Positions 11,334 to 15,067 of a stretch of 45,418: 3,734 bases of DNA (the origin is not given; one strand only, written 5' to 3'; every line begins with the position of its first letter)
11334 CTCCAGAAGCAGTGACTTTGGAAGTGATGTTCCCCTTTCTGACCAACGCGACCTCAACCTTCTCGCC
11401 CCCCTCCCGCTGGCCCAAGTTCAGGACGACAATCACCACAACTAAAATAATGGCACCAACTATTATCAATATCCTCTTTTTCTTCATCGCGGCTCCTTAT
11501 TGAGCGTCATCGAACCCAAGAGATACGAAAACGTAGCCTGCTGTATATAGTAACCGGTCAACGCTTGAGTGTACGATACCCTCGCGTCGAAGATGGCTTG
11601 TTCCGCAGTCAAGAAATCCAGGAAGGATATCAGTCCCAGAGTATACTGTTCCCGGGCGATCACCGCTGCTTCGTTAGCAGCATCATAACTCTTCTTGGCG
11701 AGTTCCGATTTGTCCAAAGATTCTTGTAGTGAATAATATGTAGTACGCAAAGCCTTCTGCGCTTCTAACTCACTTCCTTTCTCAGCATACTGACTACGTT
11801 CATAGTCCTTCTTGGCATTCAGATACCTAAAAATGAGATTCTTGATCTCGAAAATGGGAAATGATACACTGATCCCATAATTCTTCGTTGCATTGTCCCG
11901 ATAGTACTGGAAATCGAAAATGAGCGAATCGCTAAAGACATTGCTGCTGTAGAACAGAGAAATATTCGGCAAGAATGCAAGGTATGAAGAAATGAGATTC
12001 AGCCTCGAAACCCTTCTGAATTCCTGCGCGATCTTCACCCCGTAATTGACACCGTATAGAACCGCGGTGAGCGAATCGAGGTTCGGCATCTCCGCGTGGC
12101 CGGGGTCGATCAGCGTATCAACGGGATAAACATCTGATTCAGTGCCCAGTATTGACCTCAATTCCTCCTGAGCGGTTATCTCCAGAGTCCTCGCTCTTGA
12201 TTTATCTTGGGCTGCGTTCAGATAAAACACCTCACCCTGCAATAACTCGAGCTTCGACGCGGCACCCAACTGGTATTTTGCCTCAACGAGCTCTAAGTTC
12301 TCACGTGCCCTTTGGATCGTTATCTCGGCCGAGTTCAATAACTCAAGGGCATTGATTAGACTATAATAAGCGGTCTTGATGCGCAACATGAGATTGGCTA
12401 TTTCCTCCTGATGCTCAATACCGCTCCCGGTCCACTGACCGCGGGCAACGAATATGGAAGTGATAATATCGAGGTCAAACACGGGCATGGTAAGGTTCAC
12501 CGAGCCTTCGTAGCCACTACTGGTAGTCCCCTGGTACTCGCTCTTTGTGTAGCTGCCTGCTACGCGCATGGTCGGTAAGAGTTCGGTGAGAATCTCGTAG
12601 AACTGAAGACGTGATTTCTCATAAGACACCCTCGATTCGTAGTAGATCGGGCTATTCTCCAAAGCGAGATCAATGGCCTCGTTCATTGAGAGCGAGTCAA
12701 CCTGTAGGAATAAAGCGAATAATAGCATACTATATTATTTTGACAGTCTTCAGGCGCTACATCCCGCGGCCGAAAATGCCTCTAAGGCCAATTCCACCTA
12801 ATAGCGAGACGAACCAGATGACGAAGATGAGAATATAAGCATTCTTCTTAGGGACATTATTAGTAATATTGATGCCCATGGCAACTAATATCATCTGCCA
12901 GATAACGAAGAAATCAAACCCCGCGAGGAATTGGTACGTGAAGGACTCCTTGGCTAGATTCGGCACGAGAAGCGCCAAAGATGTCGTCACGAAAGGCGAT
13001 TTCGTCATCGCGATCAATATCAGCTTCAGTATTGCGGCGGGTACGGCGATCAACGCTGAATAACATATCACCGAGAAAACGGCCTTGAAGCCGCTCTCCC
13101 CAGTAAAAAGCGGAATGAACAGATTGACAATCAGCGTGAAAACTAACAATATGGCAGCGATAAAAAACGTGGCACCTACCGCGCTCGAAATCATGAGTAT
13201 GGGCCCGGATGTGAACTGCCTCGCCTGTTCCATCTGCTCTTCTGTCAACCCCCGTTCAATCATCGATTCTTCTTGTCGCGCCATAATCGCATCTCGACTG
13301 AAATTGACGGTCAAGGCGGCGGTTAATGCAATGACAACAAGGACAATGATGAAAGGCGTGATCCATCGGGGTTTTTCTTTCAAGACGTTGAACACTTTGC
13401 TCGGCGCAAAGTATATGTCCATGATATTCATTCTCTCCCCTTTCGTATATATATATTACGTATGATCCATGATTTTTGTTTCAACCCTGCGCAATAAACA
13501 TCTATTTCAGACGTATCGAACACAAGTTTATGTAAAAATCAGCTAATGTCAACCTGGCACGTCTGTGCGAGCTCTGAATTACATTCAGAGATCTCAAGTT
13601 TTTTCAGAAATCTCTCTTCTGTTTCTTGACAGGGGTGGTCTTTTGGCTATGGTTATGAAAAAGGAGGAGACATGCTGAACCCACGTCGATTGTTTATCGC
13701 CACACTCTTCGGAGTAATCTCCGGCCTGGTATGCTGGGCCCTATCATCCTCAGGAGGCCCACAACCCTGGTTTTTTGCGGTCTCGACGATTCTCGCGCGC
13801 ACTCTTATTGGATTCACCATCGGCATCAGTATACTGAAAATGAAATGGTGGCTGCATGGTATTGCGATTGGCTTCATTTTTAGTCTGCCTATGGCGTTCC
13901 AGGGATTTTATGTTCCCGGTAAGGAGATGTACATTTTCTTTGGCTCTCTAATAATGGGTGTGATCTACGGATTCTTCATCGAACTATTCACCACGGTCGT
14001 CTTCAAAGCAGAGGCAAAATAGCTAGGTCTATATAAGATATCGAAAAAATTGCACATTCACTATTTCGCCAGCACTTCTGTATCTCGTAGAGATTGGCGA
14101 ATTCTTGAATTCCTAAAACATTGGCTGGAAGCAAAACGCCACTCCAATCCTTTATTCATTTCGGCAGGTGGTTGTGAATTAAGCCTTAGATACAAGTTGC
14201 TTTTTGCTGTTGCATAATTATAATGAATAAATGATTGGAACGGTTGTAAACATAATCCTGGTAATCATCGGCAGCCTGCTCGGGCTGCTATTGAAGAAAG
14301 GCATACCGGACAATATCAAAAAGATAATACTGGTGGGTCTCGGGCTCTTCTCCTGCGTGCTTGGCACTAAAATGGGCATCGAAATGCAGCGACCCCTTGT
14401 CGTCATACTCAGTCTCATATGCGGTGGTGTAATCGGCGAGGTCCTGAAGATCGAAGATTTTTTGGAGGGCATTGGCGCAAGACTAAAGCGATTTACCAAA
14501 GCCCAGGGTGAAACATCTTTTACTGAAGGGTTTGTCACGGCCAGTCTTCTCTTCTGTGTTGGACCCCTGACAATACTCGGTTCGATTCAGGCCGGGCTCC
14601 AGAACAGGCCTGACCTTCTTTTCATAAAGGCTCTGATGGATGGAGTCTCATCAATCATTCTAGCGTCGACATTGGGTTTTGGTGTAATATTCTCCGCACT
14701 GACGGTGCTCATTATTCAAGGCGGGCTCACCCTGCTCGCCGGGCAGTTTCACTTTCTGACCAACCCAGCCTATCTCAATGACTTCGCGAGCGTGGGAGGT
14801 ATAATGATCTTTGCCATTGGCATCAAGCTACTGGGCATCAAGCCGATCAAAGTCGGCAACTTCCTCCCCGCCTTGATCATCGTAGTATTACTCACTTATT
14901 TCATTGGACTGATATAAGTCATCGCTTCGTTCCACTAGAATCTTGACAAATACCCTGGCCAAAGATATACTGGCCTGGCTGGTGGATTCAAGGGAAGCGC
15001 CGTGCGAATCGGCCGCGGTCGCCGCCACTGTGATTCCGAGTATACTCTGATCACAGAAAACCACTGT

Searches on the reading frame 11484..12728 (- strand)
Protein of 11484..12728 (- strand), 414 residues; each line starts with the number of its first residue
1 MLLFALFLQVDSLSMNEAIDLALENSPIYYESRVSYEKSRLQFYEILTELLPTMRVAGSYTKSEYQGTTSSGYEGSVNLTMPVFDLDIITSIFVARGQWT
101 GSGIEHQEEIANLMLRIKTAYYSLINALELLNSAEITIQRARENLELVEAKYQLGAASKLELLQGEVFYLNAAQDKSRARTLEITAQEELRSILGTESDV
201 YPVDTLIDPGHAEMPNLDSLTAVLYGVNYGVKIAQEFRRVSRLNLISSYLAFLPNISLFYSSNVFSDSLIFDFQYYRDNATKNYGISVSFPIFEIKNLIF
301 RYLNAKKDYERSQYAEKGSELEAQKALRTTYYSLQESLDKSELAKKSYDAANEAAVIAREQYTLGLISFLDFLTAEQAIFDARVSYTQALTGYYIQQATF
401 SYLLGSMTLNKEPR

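Call 11: search_protein_families(library=pfam, proteins=[window:11484-12728:-])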
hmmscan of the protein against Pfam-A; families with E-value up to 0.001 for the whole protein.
window:11484-12728:- (414 aa): 1 family
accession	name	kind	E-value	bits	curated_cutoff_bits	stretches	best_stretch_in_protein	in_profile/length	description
PF02321.23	OEP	-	1.2e-42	146.3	22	2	228-405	12-187/187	Outer membrane efflux protein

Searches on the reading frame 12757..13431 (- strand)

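Call 11: search_protein_families(library=pfam, proteins=[window:12757-13431:-])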
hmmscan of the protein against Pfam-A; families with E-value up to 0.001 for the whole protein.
window:12757-13431:- (224 aa): 1 family
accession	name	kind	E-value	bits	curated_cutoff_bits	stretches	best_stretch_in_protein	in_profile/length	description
PF04893.22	Yip1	-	4.7e-16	59.6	28.6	1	5-213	2-169/173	Yip1 domain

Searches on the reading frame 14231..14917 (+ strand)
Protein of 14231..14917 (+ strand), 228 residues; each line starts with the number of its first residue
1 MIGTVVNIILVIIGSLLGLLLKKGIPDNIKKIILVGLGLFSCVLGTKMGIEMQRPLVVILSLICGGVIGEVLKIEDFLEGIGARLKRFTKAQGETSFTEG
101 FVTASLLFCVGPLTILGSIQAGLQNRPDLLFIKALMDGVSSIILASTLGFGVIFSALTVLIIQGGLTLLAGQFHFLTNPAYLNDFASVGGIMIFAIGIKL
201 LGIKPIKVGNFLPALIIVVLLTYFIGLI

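Call 11: search_protein_families(library=pfam, proteins=[window:14231-14917:+])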
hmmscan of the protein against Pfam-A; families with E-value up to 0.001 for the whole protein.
window:14231-14917:+ (228 aa): 2 families
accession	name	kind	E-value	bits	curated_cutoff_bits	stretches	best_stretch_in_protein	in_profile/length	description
PF04474.17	DUF554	-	1.7e-76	256.9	25.1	1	2-222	1-219/220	Protein of unknown function (DUF554)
PF21222.2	Lamp2_2nd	-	0.00041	20.5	27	1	205-227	2-24/32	Lysosome-associated membrane glycoprotein 2, transmembrane segment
